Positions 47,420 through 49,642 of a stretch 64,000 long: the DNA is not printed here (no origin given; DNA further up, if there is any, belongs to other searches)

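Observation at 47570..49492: Surface-targeted pentaheme cytochrome c with a T9SS C-terminal sorting domain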

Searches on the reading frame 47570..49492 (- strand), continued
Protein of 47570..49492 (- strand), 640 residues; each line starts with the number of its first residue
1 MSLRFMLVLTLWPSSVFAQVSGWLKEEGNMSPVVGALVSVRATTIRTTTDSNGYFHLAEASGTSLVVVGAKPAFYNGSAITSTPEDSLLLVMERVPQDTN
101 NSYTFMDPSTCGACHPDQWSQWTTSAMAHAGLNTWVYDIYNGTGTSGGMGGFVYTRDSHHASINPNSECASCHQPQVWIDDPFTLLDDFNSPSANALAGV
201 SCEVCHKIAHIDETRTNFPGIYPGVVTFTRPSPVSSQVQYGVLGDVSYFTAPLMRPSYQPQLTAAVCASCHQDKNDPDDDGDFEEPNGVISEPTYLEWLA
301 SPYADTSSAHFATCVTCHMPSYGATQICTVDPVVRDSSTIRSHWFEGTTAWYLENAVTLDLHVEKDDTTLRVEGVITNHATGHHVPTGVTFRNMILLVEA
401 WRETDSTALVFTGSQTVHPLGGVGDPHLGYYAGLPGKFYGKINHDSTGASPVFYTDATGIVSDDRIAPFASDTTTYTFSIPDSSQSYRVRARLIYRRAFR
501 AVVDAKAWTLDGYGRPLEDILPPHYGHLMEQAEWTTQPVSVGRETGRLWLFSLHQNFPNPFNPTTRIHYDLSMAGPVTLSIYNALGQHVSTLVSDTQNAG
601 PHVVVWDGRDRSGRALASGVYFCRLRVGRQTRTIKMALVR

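Call 13: search_solved_structures(query=window:47570-49492:-, max_evalue=1, show_alignments=2)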
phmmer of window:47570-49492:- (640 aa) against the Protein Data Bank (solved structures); distinct sequences matched with E-value up to 1: 4.
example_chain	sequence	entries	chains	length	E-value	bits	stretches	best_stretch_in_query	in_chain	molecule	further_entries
4rkm_A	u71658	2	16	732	0.16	13.5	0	91-127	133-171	MccA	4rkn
7eh9_A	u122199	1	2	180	0.26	12.8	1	573-625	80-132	Basal-body rod modification protein FlgD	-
3osv_A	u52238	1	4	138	0.27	12.8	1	575-626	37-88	Flagellar basal-body rod modification protein FlgD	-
7bhq_A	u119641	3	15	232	0.41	12.2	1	573-625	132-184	Basal-body rod modification protein FlgD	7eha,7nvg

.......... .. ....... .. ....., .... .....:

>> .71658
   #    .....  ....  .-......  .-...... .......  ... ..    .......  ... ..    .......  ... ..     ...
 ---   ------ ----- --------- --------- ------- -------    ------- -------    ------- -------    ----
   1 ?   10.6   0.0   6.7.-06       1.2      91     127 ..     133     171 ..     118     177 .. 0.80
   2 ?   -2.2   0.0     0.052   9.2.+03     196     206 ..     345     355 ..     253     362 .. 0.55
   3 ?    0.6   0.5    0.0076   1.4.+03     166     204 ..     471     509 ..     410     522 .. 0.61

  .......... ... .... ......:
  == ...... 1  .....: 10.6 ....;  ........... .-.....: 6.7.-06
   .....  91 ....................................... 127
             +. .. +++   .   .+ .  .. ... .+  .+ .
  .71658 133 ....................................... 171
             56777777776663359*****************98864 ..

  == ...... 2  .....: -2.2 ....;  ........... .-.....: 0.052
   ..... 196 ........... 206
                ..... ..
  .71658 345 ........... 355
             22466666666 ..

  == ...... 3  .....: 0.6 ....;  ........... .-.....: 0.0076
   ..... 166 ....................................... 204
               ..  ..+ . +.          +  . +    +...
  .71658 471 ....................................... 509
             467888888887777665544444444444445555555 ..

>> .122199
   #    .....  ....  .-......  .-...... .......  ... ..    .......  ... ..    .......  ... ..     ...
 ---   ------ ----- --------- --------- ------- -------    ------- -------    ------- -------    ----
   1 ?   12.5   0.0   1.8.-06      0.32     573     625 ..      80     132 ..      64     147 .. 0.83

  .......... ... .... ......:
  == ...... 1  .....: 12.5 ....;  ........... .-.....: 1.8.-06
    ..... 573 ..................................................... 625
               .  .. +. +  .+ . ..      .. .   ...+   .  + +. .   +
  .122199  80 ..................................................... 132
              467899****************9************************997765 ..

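Call 16: find_related_loci(query=A1, collection=genome_contigs, flank=10000)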
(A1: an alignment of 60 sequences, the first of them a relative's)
Query A1 (640 aa) in genome_contigs; peptide patterns used: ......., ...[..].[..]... (x = any residue, [..] = any of these).
229 stretches matched a pattern; 169 encode a relative of the query (tblastn E <= 1e-3); the best 80 are kept; 78 distinct loci.
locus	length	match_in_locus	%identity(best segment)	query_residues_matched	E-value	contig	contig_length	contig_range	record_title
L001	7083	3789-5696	56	5-640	0e+0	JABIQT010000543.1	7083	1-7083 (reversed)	MAG: Candidatus Latescibacterota bacterium isolate SI072_bin148 k141_48222, whole genome shotgun sequence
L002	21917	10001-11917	55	3-640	0e+0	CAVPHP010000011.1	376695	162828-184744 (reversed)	MAG: uncultured Ignavibacteriaceae bacterium isolate MFD09964.bin.2.124 genome assembly, contig: contig_4162, whole geno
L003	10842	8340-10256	56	3-640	0e+0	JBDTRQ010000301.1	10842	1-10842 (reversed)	MAG: Ignavibacteriota bacterium isolate cluster3_bin.250 NODE_27209_length_10842_cov_4.968110, whole genome shotgun sequ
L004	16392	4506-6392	57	13-640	0e+0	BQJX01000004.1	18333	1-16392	MAG: Gemmatimonadota bacterium DHS20C21 DNA, sequence004, whole genome shotgun sequence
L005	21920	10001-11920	57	6-640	0e+0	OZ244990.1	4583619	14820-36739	MAG: Candidatus Eiseniibacteriota bacterium isolate 2ac8f909-beb7-4024-9be3-18111db1b52c genome assembly, chromosome: 1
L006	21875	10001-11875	56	5-627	0e+0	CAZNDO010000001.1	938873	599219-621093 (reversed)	MAG TPA_asm: uncultured Gemmatimonadota bacterium isolate binchicken_co242_78 genome assembly, contig: NODE_10_length_93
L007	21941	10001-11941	55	2-640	0e+0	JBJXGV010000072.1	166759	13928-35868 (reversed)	MAG: bacterium isolate F1F2.bin.167 k127_7013420, whole genome shotgun sequence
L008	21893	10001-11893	53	13-640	0e+0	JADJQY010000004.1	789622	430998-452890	MAG: Candidatus Eisenbacteria bacterium isolate Fred_18-Q3-R57-64_MAXAC.354 tig00003548-10-7897160, whole genome shotgun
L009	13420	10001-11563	60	16-535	0e+0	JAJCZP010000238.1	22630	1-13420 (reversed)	MAG: Deltaproteobacteria bacterium isolate OFTM125 OFTM125_237, whole genome shotgun sequence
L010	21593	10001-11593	57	14-541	0e+0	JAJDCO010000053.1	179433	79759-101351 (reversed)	MAG: Planctomycetota bacterium isolate OFTM77 OFTM77_52, whole genome shotgun sequence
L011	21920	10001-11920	52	5-639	0e+0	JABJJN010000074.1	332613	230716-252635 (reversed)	MAG: Gemmatimonadetes bacterium isolate SI074_bin69 k141_2172364, whole genome shotgun sequence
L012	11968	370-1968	59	5-537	0e+0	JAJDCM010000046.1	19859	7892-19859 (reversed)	MAG: Planctomycetota bacterium isolate OFTM205 OFTM205_45, whole genome shotgun sequence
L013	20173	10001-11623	57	5-541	0e+0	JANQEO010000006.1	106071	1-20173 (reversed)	MAG: Candidatus Binatia bacterium isolate PL23a_bin.3 k99_2989497, whole genome shotgun sequence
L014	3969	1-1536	59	134-640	0e+0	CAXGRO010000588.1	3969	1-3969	MAG TPA_asm: uncultured bacterium isolate ERR594323_concoct_206 genome assembly, contig: ERZ8580415.42642, whole genome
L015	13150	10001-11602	58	3-534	0e+0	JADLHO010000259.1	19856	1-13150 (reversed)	MAG: Planctomycetota bacterium isolate SJ480 c_000001687794, whole genome shotgun sequence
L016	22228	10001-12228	55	8-640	0e+0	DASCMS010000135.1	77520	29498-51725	MAG TPA_asm: Candidatus Latescibacterota bacterium isolate Fu_MAG_110 c_000001775897, whole genome shotgun sequence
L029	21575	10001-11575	55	6-531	0e+0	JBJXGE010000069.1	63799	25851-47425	MAG: Planctomycetota bacterium isolate F1F2.bin.342 k127_6726117, whole genome shotgun sequence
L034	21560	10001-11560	54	20-533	0e+0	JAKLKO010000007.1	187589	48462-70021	MAG: Phycisphaerae bacterium isolate MAG.52 MAG.52-NODE_7_length_187589_cov_7.095669, whole genome shotgun sequence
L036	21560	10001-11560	56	16-533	0e+0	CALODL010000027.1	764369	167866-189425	MAG: uncultured Planctomycetota bacterium isolate LOGT_bin.0161 genome assembly, contig: contig_16730, whole genome shot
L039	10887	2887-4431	59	19-535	0e+0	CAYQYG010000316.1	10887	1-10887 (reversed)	MAG TPA_asm: uncultured Polyangiaceae bacterium isolate binchicken_co16_22 genome assembly, contig: NODE_10100_length_10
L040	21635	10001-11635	55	1-535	0e+0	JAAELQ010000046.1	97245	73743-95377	MAG: bacterium isolate Bpl_9 BplG_CONTIG687883, whole genome shotgun sequence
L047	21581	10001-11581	54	12-535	0e+0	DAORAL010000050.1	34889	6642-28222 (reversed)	MAG TPA_asm: Phycisphaerae bacterium isolate AMR_MDS_0959 NODE_262_length_34889_cov_8.105759, whole genome shotgun seque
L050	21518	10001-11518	54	20-527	0e+0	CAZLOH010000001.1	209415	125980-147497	MAG TPA_asm: uncultured Bifidobacterium sp. isolate SRP263991_co5_614 genome assembly, contig: NODE_92_length_209415_cov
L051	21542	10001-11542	56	18-531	6e-180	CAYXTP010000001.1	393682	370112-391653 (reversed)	MAG TPA_asm: uncultured Planctomycetaceae bacterium isolate binchicken_co46_915 genome assembly, contig: NODE_14_length_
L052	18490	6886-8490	55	3-536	8e-180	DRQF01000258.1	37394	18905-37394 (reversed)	MAG TPA_asm: Planctomycetota bacterium isolate HyVt-576 HyVt-576_k145_852813, whole genome shotgun sequence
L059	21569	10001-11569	54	14-537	5e-176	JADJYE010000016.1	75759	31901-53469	MAG: Polyangiaceae bacterium isolate Lyne_18-Q3-R50-59_BAT3C.601 tig00014442-10-757370, whole genome shotgun sequence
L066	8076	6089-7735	52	6-548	1e-175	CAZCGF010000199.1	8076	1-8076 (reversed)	MAG TPA_asm: uncultured Planctomycetaceae bacterium isolate SRP287453_co1_103 genome assembly, contig: NODE_17306_length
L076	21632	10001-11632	51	2-533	4e-173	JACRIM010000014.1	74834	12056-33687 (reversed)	MAG: Planctomycetota bacterium isolate NC_groundwater_1803_Pr3_B-0.1um_60_64 SR-2_scaffold_141_837270, whole genome shot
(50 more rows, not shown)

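Call 22: predict_structure(alignment_id=A1)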
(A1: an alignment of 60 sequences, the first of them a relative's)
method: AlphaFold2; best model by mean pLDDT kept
length: 640 residues; sequences in the alignment: 60
mean_pLDDT: 89.3   pTM: 0.79
mean pLDDT of the five models: 89.3, 88.7, 87.7, 85.8, 85.6
residues with pLDDT >= 90: 418; 70-90: 178; 50-70: 32; < 50: 12
segments of 3 or more residues with pLDDT < 50: 539-548
pLDDT, mean of each block of 10 residues (from residue 1): 54 64 98 98 96 97 97 97 97 94 86 89 86 92 91 91 86 91 90 84 91 92 93 91 91 89 91 87 90 90 91 89 90 91 81 90 93 94 84 97 97 97 97 98 91 90 94 97 94 96 94 93 96 77 44 65 78 90 94 93 91 91 90 85
secondary structure, 60 per line:
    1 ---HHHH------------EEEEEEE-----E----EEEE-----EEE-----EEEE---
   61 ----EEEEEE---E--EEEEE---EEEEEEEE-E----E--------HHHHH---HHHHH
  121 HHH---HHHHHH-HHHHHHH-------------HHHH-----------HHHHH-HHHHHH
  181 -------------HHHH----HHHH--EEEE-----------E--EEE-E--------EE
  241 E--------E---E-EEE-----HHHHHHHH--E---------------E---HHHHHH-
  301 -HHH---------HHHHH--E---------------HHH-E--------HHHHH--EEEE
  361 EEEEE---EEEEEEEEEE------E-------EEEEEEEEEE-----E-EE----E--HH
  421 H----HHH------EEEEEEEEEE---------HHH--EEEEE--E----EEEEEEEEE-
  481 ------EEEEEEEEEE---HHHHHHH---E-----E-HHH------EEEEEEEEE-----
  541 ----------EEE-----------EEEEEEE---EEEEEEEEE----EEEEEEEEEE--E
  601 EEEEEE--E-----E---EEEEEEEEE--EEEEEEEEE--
elements in order: H4-7 E20-26 E37-40 E46-48 E54-57 E65-70 E77-81 E85-92 H108-112 H116-123 H127-132 H134-140 H154-157 H169-173 H175-180 H194-197 H202-205 E208-211 E226-228 E239-241 E256-258 H264-271 H294-299 H314-318 H350-354 E357-365 E369-378 E393-402 E435-444 E459-463 E471-479 E487-496 H500-506 E527-535 E551-553 E565-571 E575-583 E588-597 E600-606 E619-627 E630-638

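Call 27: fold_search(model_id=the predicted structure, library=pdb)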
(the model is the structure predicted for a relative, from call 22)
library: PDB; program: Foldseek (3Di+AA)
matches with E <= 10: 1643; with E <= 0.001: 82
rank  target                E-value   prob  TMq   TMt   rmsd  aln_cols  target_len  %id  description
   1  5ze8                  7.1e-18  1.00  0.46  0.73   5.4       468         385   19  Crystal structure of a penta-heme cytochrome c552 from Thermochromatium tepidum (released 2018-04-25)
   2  8jmw_A                4.3e-08  1.00  0.15  0.18  15.1       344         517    8  Fibril form of serine peptidase Vpr (released 2023-12-06)
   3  9i25_C                1.5e-07  1.00  0.11  0.25  18.0       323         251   12  WxLIP from Enterococcus faecium locus A bound to long WxL (released 2026-01-28)
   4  9i1y_B                2.6e-07  1.00  0.12  0.25  18.2       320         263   11  WxLIP from Enterococcus faecium (released 2026-01-28)
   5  9i1y_A                4.3e-07  1.00  0.11  0.24  18.2       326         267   12  WxLIP from Enterococcus faecium (released 2026-01-28)
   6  7bj3                  5.7e-07  1.00  0.14  0.10  19.2       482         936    7  ScpA from Streptococcus pyogenes, S512A active site mutant (released 2021-05-12)
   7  3eif                  7.5e-07  1.00  0.14  0.10  16.6       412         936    7  1.9 angstrom crystal structure of the active form of the C5a peptidase from Streptococcus pyogenes (ScpA) (released 2009-02-24)
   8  7yzx_A                9.9e-07  1.00  0.14  0.11  19.1       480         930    7  ScpA from Streptococcus pyogenes, D783A mutant. (released 2022-08-31)
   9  4kkp_A                1.9e-06  1.00  0.13  0.32  17.4       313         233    8  Crystal structure of Vibrio cholerae RbmA (crystal form 2) (released 2013-05-22)
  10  8bty_A                2.0e-06  1.00  0.14  0.10  16.8       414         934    7  Structure of the active form of ScpB, the C5a-peptidase from Streptococcus agalactiae. (released 2023-11-15)
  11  1xf1_A                2.0e-06  1.00  0.14  0.10  16.7       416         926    7  Structure of C5a peptidase- a key virulence factor from Streptococcus (released 2005-11-22)
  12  6za2_A                2.7e-06  1.00  0.14  0.09  13.7       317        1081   12  Crystal structure of dimeric latent PorU from Porphyromonas gingivalis (released 2021-09-29)
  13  6vjb                  3.3e-06  1.00  0.14  0.07  17.4       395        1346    9  Crystal structure of a catalytically inactive CXC Chemokine-degrading protease SpyCEP from Streptococcus pyogenes (released 2020-04-15)
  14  4be5_A                3.5e-06  1.00  0.11  0.29  19.6       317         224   10  V. cholera biofilm scaffolding protein RbmA (released 2013-12-18)
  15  4kkq_A                4.4e-06  1.00  0.12  0.30  17.8       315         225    9  Crystal structure of Vibrio cholerae RbmA (crystal form 1) (released 2013-05-22)
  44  5aq0_B                4.5e-04  1.00  0.11  0.79   2.1        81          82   17  The structure of the Transthyretin-like domain of the first catalytic domain of the HUMAN Carboxypeptidase D (released 2016-09-28)
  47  9hfj                  4.8e-04  1.00  0.12  0.82   2.1        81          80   18  Crystal structure of the NTE domain of SusCdex (BT3090) dextran transporter (released 2025-11-26)
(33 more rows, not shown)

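Call 28: search_solved_structures(query=A1, max_evalue=1, show_alignments=2)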
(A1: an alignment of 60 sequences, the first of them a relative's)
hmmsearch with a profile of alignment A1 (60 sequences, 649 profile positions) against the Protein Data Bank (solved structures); distinct sequences matched with E-value up to 1: 10.
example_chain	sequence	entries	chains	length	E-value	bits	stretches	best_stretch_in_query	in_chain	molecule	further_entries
9hfj_A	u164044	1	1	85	0.00059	21.3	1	25-103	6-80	SusC homolog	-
4rkm_A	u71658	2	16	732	0.00065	21.2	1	97-134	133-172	MccA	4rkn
5ze8_A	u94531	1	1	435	0.00071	21.1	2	352-414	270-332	cytochrome c552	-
9gbc_A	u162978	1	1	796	0.0017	19.8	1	13-109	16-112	TonB-linked outer membrane receptor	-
8aa4_A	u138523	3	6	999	0.0051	18.2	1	10-98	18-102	SusC homolog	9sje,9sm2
6ytc_A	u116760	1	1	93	0.0068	17.8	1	22-74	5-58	TonB-dependent receptor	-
9c7v_B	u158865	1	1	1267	0.0074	17.7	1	24-89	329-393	BOS complex subunit NOMO2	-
5t3r_D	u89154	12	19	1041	0.024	16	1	10-74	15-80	SusC homolog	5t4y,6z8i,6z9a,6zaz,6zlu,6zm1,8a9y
5aq0_A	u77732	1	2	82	0.19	13.1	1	26-99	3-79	CARBOXYPEPTIDASE D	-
9j6z_A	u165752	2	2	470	0.61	11.4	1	16-101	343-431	Carboxypeptidase D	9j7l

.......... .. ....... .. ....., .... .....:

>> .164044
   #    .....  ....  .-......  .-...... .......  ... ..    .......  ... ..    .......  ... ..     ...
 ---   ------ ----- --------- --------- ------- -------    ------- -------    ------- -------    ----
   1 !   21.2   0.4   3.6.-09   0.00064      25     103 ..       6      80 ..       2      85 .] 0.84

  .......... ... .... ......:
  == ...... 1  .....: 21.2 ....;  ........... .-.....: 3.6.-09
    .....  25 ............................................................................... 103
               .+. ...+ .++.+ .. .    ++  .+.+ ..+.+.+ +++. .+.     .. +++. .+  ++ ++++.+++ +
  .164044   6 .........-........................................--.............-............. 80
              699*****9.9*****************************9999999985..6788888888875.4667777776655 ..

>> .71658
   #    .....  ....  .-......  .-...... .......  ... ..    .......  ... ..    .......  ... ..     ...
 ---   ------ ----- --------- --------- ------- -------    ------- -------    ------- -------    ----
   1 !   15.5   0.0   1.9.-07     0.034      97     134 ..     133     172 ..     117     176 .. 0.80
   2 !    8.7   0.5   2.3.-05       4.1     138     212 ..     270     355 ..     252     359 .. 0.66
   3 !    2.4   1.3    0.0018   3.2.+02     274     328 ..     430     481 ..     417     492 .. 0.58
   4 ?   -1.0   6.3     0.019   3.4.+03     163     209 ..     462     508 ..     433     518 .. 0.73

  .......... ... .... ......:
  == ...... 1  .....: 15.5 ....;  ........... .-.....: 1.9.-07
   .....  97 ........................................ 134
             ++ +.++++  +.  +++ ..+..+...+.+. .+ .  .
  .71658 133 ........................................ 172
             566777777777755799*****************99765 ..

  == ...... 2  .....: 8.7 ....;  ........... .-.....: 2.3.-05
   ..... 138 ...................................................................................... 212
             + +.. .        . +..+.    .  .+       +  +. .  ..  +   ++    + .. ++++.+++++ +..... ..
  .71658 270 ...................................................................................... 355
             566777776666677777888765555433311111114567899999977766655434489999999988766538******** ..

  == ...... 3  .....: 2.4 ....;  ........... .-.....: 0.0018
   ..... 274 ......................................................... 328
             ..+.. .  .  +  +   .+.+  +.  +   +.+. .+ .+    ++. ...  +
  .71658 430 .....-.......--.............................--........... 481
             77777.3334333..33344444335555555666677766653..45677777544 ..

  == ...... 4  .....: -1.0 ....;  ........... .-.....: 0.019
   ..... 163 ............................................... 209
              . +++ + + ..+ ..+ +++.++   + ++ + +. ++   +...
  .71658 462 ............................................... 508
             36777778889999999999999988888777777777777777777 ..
